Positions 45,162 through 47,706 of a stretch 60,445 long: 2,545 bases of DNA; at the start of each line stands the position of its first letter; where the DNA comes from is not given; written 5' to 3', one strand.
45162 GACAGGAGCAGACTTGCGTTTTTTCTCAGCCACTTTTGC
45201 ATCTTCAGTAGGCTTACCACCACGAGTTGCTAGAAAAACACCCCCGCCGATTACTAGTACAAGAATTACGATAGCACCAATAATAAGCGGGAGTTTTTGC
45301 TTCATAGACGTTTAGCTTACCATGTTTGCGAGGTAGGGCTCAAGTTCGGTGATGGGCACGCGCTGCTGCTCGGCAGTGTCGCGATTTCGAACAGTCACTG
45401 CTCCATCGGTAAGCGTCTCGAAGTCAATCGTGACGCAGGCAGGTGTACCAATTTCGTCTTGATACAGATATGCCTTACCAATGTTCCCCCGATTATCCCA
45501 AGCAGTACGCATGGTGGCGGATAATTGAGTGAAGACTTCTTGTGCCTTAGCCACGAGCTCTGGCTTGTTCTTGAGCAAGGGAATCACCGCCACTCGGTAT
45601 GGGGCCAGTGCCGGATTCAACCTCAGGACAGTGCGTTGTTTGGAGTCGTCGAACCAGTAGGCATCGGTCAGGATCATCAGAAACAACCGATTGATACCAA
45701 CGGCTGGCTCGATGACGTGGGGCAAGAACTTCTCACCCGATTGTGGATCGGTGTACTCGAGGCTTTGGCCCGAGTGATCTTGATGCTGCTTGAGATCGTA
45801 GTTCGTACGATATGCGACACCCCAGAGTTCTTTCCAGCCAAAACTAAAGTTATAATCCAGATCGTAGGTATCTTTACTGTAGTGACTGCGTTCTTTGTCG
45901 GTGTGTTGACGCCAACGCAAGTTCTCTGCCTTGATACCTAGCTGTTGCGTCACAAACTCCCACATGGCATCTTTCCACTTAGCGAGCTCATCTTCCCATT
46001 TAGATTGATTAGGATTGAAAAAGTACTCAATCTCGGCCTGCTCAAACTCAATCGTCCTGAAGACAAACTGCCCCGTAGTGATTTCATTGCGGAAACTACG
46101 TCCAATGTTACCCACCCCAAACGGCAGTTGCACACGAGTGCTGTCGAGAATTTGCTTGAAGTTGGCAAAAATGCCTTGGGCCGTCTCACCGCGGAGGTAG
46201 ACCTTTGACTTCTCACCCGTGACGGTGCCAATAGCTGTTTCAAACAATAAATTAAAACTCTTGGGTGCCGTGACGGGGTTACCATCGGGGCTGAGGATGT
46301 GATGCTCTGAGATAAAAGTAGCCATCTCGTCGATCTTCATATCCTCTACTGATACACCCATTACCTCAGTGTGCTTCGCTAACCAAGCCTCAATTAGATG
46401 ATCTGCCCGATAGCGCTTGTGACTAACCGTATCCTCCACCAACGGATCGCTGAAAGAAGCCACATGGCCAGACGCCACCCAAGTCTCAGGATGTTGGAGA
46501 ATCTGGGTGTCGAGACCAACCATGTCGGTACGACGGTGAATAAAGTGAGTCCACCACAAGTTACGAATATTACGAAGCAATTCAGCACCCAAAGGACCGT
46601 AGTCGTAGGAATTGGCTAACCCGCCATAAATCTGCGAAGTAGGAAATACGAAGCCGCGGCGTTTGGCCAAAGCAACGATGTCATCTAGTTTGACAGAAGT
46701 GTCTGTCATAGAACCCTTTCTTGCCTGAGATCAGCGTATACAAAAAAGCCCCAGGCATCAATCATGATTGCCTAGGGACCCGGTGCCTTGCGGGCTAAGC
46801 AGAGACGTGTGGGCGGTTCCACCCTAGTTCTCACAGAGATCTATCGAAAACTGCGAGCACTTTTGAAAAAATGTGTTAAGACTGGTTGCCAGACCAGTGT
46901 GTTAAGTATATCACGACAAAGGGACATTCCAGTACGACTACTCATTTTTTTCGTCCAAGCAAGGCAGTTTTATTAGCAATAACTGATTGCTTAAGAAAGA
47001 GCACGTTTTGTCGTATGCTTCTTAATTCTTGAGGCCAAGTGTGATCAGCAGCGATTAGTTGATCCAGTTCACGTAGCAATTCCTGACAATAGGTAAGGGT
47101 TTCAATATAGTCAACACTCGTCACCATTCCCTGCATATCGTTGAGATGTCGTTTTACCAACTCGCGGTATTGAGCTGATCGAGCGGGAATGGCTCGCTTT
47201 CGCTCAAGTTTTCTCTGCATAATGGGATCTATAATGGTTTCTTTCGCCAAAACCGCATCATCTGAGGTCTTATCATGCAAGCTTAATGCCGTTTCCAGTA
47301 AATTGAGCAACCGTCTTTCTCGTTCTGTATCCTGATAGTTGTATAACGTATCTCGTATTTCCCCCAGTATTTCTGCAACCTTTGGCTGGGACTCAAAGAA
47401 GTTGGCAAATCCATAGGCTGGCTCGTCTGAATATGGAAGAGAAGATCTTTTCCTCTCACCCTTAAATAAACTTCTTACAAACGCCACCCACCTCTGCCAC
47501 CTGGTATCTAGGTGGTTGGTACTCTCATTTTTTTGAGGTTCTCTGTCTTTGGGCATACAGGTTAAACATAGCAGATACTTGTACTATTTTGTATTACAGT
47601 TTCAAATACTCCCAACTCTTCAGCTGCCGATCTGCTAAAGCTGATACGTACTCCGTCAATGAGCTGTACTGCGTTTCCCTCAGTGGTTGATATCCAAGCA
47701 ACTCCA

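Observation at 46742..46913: glyQS T-box: about 75 nt from +1 to the T-box bulge, GGC in a terminal loop, no recognisable Stem II S-turn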

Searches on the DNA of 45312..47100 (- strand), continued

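Call 56: search_with_rna_model(model_id=R1, sources=[L005, L010, L014, L019, L020, L021, L022, L023, L024, L028, L030, L035, L038, L045, L047, L048, L049, L050, L057, L058, L061, L065, L066, L067, L068, L069, L071, L074, L077, L078, L079, L089, L095, L103, L104, L107, L108, L109, L111, L112, L114, L116, L119, L120, L123, L124, L125, L128, L129, L130, L133, L134, L136, L137, L139, L142, L143, L144, L145, L146, L147, L148, L149, L150, L152, L154, L155, L157, L158, L160, L162, L164, L110, L115, L131], max_evalue=0.1)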
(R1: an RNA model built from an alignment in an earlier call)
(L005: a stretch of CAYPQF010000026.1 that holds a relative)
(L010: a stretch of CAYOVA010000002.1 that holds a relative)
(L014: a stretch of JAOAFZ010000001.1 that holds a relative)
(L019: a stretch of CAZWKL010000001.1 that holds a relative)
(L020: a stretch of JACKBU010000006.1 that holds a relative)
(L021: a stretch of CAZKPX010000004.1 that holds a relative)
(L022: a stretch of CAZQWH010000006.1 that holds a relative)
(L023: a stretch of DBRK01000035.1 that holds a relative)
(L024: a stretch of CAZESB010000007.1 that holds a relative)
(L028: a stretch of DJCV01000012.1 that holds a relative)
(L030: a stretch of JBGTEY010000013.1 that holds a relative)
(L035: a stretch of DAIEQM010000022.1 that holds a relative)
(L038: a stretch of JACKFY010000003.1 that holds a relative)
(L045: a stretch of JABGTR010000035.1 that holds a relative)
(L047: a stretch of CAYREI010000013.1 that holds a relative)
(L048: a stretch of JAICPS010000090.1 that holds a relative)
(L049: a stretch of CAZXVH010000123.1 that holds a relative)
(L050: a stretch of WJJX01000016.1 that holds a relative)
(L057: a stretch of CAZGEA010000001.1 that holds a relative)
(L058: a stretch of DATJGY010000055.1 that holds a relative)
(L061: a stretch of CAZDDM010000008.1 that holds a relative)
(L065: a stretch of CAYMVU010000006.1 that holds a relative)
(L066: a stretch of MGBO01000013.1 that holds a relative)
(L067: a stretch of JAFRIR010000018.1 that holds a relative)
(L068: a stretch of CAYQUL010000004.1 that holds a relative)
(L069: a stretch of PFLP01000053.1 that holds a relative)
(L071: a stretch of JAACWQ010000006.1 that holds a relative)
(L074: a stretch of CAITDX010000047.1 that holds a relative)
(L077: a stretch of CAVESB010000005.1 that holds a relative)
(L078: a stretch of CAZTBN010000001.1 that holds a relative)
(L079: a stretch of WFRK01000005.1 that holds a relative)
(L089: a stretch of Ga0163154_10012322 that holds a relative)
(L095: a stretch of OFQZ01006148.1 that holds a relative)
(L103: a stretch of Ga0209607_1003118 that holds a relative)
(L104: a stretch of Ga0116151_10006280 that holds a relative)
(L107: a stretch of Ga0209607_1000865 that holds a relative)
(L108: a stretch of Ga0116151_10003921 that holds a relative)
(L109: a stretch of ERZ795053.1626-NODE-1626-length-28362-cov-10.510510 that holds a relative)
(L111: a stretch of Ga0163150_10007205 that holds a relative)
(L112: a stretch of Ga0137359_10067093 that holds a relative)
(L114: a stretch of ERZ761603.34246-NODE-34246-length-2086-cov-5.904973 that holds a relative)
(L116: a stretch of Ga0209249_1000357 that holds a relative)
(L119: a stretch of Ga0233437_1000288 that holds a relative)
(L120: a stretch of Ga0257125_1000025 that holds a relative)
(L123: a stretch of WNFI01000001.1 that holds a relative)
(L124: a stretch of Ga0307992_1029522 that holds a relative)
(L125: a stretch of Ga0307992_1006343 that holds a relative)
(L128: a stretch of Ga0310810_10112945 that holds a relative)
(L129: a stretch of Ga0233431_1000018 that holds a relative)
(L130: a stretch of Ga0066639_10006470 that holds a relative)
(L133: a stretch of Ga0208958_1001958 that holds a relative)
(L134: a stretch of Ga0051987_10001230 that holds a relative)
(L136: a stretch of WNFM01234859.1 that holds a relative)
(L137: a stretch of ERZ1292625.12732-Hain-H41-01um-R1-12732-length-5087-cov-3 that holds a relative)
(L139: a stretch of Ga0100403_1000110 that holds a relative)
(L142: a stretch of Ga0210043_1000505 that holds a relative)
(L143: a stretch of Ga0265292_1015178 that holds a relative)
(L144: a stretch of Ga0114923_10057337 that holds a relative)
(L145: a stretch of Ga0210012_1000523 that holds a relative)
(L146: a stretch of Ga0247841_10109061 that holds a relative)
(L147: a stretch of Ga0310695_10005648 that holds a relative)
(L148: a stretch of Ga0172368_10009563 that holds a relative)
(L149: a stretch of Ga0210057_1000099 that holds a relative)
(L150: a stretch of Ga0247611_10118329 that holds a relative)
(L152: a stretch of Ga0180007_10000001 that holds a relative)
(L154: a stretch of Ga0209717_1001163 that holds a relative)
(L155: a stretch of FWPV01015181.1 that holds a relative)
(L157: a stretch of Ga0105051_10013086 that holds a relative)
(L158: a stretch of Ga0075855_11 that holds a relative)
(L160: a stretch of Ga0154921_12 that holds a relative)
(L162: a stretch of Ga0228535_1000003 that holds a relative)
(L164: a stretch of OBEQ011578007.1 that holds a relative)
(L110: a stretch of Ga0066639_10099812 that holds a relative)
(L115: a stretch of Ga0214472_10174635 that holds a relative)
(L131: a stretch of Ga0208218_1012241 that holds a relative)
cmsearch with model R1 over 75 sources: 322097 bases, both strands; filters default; matches with E-value up to 0.1: 2.
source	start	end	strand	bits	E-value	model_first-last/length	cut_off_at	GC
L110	1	72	+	43.1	2e-07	71-143/146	5'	0.36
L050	810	942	+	38.3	2.4e-06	1-146/146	no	0.44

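Call 57: search_with_rna_model(model_id=R1, source=L050, max_evalue=0.1, show_alignments=1)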
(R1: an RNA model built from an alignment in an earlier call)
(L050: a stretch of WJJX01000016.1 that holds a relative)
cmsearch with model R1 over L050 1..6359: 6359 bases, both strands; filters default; matches with E-value up to 0.1: 1.
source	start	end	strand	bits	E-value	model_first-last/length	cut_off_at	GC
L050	810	942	+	38.3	4.8e-08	1-146/146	no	0.44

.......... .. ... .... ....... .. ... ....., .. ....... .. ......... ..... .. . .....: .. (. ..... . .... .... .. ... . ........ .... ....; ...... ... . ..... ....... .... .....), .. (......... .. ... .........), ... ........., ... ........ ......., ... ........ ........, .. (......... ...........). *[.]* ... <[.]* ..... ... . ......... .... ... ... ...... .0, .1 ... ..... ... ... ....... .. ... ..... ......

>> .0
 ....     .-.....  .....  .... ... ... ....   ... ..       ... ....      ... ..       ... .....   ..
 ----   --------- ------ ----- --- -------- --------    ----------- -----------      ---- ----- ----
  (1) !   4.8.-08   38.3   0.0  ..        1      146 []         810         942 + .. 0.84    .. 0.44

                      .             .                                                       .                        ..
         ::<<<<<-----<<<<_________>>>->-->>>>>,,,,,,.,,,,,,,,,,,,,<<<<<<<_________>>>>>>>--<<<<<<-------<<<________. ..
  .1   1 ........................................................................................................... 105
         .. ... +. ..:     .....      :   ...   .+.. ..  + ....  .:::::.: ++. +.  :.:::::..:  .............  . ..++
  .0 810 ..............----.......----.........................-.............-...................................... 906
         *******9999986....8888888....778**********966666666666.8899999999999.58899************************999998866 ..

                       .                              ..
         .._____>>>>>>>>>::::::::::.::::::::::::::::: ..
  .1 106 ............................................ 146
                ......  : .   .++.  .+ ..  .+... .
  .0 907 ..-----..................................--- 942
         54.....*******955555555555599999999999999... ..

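Call 60: search_with_rna_model(model_id=R1, sources=[window, L001, L002, L003, L004, L006, L007, L008, L009, L011, L012, L013, L015, L016, L017, L018, L025, L026, L027, L029, L031, L032, L033, L034, L036, L037, L039, L040, L041, L042, L043, L044, L046, L051, L052, L053, L054, L055, L056, L059, L060, L062, L063, L064, L070, L072, L073, L075, L076, L080, L081, L082, L084, L087, L088, L096, L098, L099, L100, L101, L102, L105, L106, L113, L117, L118, L121, L122, L126, L127, L132, L135, L138, L140, L141, L151, L153, L156, L159, L161, L163, L165, L050], max_evalue=0.01, make_alignment=true)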
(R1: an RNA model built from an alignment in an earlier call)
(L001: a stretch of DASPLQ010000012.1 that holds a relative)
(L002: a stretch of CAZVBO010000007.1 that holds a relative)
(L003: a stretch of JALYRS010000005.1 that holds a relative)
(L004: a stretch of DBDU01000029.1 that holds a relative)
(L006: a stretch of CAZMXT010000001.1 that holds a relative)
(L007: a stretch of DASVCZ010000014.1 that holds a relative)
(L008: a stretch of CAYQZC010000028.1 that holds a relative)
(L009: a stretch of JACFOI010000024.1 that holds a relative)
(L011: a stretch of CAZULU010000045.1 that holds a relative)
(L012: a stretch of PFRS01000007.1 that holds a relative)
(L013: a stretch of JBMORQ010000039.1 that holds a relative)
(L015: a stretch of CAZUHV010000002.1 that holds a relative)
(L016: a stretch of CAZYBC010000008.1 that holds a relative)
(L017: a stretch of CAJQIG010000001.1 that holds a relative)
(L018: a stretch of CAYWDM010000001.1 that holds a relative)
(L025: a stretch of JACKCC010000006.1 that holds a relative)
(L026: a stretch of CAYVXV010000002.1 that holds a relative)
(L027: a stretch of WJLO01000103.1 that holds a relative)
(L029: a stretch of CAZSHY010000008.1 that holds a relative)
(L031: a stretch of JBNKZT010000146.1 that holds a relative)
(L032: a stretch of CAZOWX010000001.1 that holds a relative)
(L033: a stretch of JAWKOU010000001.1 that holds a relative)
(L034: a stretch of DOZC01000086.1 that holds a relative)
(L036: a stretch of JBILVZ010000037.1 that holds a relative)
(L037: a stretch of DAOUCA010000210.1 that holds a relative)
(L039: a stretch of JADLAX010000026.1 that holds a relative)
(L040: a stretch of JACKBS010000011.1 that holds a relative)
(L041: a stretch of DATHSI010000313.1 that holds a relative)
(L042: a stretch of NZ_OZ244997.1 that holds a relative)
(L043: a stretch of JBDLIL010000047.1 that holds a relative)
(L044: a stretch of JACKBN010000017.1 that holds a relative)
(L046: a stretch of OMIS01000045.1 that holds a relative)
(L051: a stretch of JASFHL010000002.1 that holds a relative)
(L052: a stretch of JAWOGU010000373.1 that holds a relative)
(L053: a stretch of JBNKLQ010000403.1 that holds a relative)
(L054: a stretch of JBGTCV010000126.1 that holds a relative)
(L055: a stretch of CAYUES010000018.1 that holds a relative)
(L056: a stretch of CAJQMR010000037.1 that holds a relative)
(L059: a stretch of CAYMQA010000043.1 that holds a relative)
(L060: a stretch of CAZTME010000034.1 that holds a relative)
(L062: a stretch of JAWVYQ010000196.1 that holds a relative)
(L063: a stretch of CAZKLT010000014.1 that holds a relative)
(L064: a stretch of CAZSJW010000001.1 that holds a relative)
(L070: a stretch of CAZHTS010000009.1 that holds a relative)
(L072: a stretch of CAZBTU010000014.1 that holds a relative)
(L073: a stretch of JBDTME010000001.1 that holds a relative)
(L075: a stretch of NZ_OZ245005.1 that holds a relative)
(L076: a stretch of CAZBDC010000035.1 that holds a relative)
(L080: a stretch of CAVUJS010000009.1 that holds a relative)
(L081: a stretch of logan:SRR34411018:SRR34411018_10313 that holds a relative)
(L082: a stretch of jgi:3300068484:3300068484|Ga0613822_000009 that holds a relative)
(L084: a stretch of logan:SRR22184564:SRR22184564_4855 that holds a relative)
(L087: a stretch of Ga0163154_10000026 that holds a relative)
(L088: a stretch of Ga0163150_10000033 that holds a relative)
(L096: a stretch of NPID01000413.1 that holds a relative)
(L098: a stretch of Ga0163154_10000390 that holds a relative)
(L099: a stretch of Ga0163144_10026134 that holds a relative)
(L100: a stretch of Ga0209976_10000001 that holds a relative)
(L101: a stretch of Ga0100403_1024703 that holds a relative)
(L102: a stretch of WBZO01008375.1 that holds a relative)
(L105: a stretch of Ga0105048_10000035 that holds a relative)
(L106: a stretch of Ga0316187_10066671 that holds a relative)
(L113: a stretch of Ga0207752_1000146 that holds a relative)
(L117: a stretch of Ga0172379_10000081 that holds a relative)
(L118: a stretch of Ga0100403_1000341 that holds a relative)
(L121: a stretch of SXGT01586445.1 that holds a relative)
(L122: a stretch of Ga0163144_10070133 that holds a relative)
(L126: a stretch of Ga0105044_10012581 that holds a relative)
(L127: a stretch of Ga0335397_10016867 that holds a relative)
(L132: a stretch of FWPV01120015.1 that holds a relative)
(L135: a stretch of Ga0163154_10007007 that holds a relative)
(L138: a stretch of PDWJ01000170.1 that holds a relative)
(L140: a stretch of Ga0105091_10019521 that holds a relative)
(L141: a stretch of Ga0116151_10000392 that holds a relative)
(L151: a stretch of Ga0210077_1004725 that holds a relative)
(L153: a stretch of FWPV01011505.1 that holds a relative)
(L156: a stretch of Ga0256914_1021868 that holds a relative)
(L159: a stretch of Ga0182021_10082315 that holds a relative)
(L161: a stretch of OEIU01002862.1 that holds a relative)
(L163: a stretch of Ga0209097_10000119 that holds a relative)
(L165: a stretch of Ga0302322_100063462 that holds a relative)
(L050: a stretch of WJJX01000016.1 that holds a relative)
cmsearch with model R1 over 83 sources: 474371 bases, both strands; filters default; matches with E-value up to 0.01: 83.
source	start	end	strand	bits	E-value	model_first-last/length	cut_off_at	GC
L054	2261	2400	+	124.3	2e-25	1-146/146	no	0.51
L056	2240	2384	+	124.2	2e-25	1-146/146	no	0.51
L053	1659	1802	+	123.8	2.5e-25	1-146/146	no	0.54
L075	2221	2359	+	119.7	2e-24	1-146/146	no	0.56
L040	2288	2426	+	119.6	2.2e-24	1-146/146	no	0.55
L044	2286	2428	+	119.2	2.7e-24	1-146/146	no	0.53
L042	2187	2420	+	103.8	7.6e-21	1-146/146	no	0.53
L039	2137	2292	+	103.2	1.1e-20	1-146/146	no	0.59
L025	2254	2398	+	103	1.1e-20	1-146/146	no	0.57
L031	1576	1724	+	101.2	2.9e-20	1-146/146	no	0.55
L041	2175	2317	+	100.8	3.6e-20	1-146/146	no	0.62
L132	44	212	+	98.4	1.2e-19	1-146/146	no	0.56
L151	829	969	+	97.3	2.2e-19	1-146/146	no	0.49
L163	175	310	+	93.9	1.3e-18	1-146/146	no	0.57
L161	839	972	+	92.5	2.6e-18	1-146/146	no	0.6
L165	784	916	+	90.6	7e-18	1-146/146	no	0.56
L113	750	884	+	90.2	8.3e-18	1-146/146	no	0.64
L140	804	969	+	89.7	1.1e-17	1-146/146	no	0.61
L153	818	946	+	88.2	2.4e-17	1-146/146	no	0.63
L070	2322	2463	+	87.6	3.2e-17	1-146/146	no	0.65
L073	2299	2462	+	87.4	3.5e-17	1-146/146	no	0.39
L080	2308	2447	+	87.4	3.7e-17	1-146/146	no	0.66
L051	2309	2460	+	85.4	9.9e-17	1-146/146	no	0.37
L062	2269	2478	+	85.1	1.1e-16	1-146/146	no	0.62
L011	1950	2092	+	84.2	1.9e-16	1-146/146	no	0.41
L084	2342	2493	+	82.9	3.7e-16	1-146/146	no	0.48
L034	2276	2427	+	81.2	8.6e-16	1-146/146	no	0.38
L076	2274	2440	+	80.5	1.2e-15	1-146/146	no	0.62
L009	2265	2413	+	80.1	1.5e-15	1-146/146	no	0.5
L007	239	393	+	79.5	2.1e-15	1-146/146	no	0.5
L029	1565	1699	+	79.4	2.2e-15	1-146/146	no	0.48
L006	2288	2437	+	78.9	2.8e-15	1-146/146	no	0.47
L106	607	772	+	77.6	5.7e-15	1-146/146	no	0.49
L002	2218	2356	+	77.6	5.7e-15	1-146/146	no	0.39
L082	2229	2417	+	77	7.8e-15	1-146/146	no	0.5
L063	2367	2494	+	75.2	1.9e-14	1-146/146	no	0.52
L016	2358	2499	+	74.4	3e-14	1-146/146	no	0.37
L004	2261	2405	+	74.4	3e-14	1-146/146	no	0.43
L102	815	966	+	74.2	3.2e-14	1-146/146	no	0.45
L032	2159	2314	+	73.9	3.8e-14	1-146/146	no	0.41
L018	2259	2429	+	73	6e-14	1-146/146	no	0.47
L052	2148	2354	+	70.9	1.8e-13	1-146/146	no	0.51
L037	2260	2392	+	70.9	1.8e-13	1-146/146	no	0.57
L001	2311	2474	+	69.2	4.3e-13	1-146/146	no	0.45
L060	1073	1197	+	69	4.7e-13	1-146/146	no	0.49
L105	793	939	+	68.5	6.1e-13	1-146/146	no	0.47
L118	809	963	+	68.2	7.2e-13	1-146/146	no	0.37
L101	278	410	+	68.1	7.4e-13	1-146/146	no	0.36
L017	2336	2482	+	68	8e-13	1-146/146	no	0.44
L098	816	962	+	67.9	8.5e-13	1-146/146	no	0.43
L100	756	898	+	67.7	9.2e-13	1-146/146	no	0.42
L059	2239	2372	+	67.5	1e-12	1-146/146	no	0.51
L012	2305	2451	+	66.4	1.8e-12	1-146/146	no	0.44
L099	782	912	+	66.1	2.1e-12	1-146/146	no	0.5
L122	736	871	+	65.8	2.5e-12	1-146/146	no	0.51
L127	736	871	+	64.8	4.2e-12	1-146/146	no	0.52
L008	2291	2447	+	64.4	5e-12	1-146/146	no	0.41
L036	2322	2460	+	64.1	5.9e-12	1-146/146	no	0.51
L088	765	928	+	64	6.3e-12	1-146/146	no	0.47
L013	2294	2432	+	63.6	7.5e-12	1-146/146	no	0.44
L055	2312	2474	+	63.2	9.3e-12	1-146/146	no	0.5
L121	829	976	+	62.6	1.3e-11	1-146/146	no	0.53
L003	2350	2477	+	62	1.8e-11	1-146/146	no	0.45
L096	741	895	+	61.3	2.5e-11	1-146/146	no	0.38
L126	737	871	+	60.1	4.7e-11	1-146/146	no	0.53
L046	2294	2470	+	59.5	6.3e-11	1-146/146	no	0.44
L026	2316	2464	+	59.5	6.3e-11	1-146/146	no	0.47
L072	2330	2458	+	58.1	1.3e-10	1-146/146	no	0.43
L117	815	966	+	57.9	1.5e-10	1-146/146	no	0.38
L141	784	917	+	55.6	4.8e-10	1-146/146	no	0.56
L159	606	770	+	55.4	5.3e-10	1-146/146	no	0.56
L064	2331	2469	+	54.5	8.2e-10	1-146/146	no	0.44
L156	496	640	+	54.3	9.5e-10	1-146/146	no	0.39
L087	813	944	+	54.1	1e-09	1-146/146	no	0.43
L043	2270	2467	+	53.5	1.4e-09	1-146/146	no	0.42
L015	2158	2318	+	50.5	6.7e-09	1-146/146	no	0.41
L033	2243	2405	+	49.9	9.1e-09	1-146/146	no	0.55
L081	2306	2465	+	45.8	7.6e-08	1-146/146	no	0.51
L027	2297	2475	+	44.3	1.6e-07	1-146/146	no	0.37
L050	810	942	+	38.3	3.6e-06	1-146/146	no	0.44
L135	847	985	+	36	1.2e-05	1-146/146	no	0.45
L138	747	888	+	33.2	5e-05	1-146/146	no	0.5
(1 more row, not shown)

Alignment A3: 83 matches aligned to the model, 403 columns, each read 5' to 3' on its own strand. Consensus structure (alignment columns), stored with it:
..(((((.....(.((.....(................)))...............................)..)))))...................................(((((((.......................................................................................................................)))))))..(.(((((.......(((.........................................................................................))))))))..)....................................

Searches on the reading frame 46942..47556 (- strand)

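Call 81: search_protein_families(library=pfam, proteins=[window:46942-47556:-], max_evalue=0.01)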
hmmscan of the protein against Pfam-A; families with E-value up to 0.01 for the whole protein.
window:46942-47556:- (204 aa): 1 family
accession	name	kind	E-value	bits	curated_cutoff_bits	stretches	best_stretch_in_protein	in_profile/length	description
PF20529.3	DUF6744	-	0.00012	21.6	27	1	101-150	254-303/314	Family of unknown function (DUF6744)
